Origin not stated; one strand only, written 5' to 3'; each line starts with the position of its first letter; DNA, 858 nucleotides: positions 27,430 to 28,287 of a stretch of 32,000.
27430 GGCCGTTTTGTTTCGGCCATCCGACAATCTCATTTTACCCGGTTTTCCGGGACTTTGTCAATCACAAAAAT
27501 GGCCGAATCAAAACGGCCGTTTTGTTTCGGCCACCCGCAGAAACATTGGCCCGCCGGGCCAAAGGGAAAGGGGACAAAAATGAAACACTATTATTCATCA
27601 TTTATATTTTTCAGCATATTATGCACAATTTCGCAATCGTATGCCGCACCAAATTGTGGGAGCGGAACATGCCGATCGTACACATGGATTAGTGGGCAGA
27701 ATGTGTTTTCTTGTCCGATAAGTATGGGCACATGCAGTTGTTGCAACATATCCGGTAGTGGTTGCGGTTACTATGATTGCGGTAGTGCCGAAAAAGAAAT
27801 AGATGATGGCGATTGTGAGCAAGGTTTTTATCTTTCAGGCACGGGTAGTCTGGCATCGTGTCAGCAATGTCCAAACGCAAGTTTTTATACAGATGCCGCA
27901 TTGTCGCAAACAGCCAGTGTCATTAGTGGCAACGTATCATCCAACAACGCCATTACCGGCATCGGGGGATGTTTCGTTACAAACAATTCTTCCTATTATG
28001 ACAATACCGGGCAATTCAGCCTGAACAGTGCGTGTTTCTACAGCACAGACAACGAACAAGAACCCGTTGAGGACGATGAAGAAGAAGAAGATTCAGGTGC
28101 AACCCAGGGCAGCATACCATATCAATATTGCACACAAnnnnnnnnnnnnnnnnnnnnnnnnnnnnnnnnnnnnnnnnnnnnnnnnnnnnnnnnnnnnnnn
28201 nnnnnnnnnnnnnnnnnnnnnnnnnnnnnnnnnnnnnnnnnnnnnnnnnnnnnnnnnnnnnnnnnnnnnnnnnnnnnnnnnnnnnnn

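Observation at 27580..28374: Acyl-carrier (PP-binding) domain fused behind a Sec signal peptide and a Cys-rich, eukaryote-like domain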

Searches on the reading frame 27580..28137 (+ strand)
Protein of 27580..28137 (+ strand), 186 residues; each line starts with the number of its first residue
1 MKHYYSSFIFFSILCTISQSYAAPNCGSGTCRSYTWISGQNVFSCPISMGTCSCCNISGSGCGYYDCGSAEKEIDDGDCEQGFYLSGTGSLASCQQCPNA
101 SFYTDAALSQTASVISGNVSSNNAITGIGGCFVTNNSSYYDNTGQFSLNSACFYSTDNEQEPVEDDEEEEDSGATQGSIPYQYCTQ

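Call 14: search_protein_representatives(protein=window:27580-28137:+)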
Query: 186 residues. Proteins with E-value up to 0.001 (for the whole library): 4; up to 1e-10: 1; up to 1e-30: 1. The best 4 are listed.
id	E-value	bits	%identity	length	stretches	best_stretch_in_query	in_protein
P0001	1.2e-83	296.2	100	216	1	49-186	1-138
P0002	1.6e-05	41.4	42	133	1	41-155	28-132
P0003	1.0e-04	38.8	34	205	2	17-101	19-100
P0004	1.9e-04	37.9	27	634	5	57-130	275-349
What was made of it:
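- On Undescribed secreted Cys-rich family of gut Alphaproteobacteria (this work; P0002-P0111): phmmer E 1.6e-5 to P0002 and 1e-4 to P0003 against 1.84 billion proteins (call 14).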

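Call 17: find_encoding_contigs(protein=P0002, flank=8000, max_places=4)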
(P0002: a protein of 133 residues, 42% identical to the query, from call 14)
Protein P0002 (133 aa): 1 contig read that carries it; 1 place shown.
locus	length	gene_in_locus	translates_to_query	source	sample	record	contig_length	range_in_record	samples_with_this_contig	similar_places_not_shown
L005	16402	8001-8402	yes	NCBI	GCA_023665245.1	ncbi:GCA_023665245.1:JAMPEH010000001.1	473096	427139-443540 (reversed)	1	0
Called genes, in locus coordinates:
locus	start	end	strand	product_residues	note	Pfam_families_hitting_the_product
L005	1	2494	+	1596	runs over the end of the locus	PF09479:Flg_new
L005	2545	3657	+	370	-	PF10994:DUF2817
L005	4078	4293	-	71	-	-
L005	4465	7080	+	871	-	PF07517:SecA_DEAD, PF00270:DEAD (weak), PF01043:SecA_PP_bind, PF21090:P-loop_SecA, PF07516:SecA_SW, PF02810:SEC-C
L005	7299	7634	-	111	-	-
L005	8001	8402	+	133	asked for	-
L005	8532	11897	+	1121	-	PF02811:PHP, PF07733:DNA_pol3_alpha, PF17657:DNA_pol3_finger, PF14579:HHH_6, PF01336:tRNA_anti-codon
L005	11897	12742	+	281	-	PF01795:Methyltransf_5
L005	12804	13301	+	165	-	-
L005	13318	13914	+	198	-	-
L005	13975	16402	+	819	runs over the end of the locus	-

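Call 18: find_encoding_contigs(protein=P0003, flank=8000, max_places=4)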
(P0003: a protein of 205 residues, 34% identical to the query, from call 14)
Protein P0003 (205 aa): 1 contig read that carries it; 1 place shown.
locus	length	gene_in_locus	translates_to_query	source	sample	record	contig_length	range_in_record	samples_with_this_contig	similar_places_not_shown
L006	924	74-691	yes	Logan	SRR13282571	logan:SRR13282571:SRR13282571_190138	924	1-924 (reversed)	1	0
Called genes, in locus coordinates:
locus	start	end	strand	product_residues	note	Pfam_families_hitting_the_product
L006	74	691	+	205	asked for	-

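Call 19: find_homologous_proteins(query=A1, max_evalue=0.01)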
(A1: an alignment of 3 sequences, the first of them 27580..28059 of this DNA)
Query A1 (3 sequences) (160 aa, profile of the alignment): 110 proteins with E <= 0.01 among 3651 candidates.
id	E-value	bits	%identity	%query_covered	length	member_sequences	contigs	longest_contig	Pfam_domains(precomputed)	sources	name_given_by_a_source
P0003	3.4e-56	208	36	58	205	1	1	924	-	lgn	-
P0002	2.4e-47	179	42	56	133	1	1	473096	-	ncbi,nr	ncbi:MAG: hypothetical protein NC311_02235 [Muribaculaceae bacterium]|nr:hypothetical protein [Murib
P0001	2.6e-39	153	100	70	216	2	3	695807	PF00550.32,PF23297.2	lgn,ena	-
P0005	8.2e-24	103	33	48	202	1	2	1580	-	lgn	-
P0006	4.6e-21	94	29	83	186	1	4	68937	-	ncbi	-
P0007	3.2e-20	91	33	48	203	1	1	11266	-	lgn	-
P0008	1.8e-18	85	35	48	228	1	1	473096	-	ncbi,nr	ncbi:MAG: hypothetical protein NC311_02010 [Muribaculaceae bacterium]|nr:hypothetical protein [Murib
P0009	2.9e-18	85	24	93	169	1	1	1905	-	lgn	-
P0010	2.8e-17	81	31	49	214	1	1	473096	-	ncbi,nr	ncbi:MAG: hypothetical protein NC311_02140 [Muribaculaceae bacterium]|nr:hypothetical protein [Murib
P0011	4.9e-17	81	30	85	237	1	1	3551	-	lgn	-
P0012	9.0e-17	80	35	48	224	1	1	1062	-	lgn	-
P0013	2.6e-16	78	38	48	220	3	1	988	-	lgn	-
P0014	3.1e-16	78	34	49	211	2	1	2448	-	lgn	-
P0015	3.2e-16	78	32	82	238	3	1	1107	-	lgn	-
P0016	3.8e-16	78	29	48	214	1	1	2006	-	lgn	-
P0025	1.8e-15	75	34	48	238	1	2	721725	-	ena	-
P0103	7.8e-4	38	28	49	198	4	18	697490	-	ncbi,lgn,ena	-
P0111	8.7e-3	34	25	48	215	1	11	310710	-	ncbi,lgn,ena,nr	ncbi:MAG: hypothetical protein IJX89_00710 [Alphaproteobacteria bacterium]|nr:hypothetical protein [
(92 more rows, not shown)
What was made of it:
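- On Undescribed secreted Cys-rich family of gut Alphaproteobacteria (this work; P0002-P0111): The profile search gives 110 members (call 19).
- The family search found 110 proteins (call 19).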

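Call 58: find_encoding_contigs(protein=P0103, flank=6000, max_places=3)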
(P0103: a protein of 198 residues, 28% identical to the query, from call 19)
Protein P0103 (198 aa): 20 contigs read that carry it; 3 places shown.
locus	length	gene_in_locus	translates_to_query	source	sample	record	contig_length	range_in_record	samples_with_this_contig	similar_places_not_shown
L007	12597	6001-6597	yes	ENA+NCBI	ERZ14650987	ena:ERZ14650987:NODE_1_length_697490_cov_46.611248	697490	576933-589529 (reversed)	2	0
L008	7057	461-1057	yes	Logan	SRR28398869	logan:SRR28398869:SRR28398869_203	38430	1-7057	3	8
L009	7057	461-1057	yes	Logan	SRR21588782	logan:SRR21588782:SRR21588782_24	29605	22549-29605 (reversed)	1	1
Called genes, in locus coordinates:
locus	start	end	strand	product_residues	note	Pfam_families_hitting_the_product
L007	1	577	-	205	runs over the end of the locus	PF00588:SpoU_methylase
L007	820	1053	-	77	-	-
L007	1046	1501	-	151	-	-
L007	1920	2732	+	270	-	PF00106:adh_short, PF13561:adh_short_C2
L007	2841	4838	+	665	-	PF22745:Nlig-Ia, PF01653:DNA_ligase_aden, PF14520:HHH_5 (faint), PF03120:OB_DNA_ligase, PF03119:DNA_ligase_ZBD, PF12826:HHH_2, PF00533:BRCT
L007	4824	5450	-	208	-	-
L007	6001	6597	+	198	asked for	-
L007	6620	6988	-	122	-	-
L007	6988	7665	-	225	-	PF00899:ThiF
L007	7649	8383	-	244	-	PF01026:TatD_DNase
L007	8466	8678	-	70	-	PF04070:DUF378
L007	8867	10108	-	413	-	PF00871:Acetate_kinase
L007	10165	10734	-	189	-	PF18454:Mtd_N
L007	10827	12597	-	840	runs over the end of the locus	-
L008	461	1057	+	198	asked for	-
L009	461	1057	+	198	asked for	-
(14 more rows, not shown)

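Call 59: find_encoding_contigs(protein=P0025, flank=6000, max_places=2)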
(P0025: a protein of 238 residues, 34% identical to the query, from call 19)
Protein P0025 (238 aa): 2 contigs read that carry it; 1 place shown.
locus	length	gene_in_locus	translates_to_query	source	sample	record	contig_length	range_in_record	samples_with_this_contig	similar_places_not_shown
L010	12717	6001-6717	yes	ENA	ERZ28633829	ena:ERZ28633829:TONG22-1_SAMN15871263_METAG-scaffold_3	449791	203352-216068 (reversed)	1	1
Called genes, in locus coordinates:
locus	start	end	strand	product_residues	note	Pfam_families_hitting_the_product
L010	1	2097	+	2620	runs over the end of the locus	PF09479:Flg_new (weak), PF00754:F5_F8_type_C (faint), PF09479:Flg_new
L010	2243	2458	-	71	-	-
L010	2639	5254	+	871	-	PF07517:SecA_DEAD, PF00270:DEAD (weak), PF01043:SecA_PP_bind, PF21090:P-loop_SecA, PF07516:SecA_SW, PF02810:SEC-C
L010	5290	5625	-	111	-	-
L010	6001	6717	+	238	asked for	-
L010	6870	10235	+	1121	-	PF02811:PHP, PF07733:DNA_pol3_alpha, PF17657:DNA_pol3_finger, PF14579:HHH_6, PF01336:tRNA_anti-codon (weak)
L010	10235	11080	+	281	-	PF01795:Methyltransf_5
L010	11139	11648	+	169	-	-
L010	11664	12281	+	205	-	-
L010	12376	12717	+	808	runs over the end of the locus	-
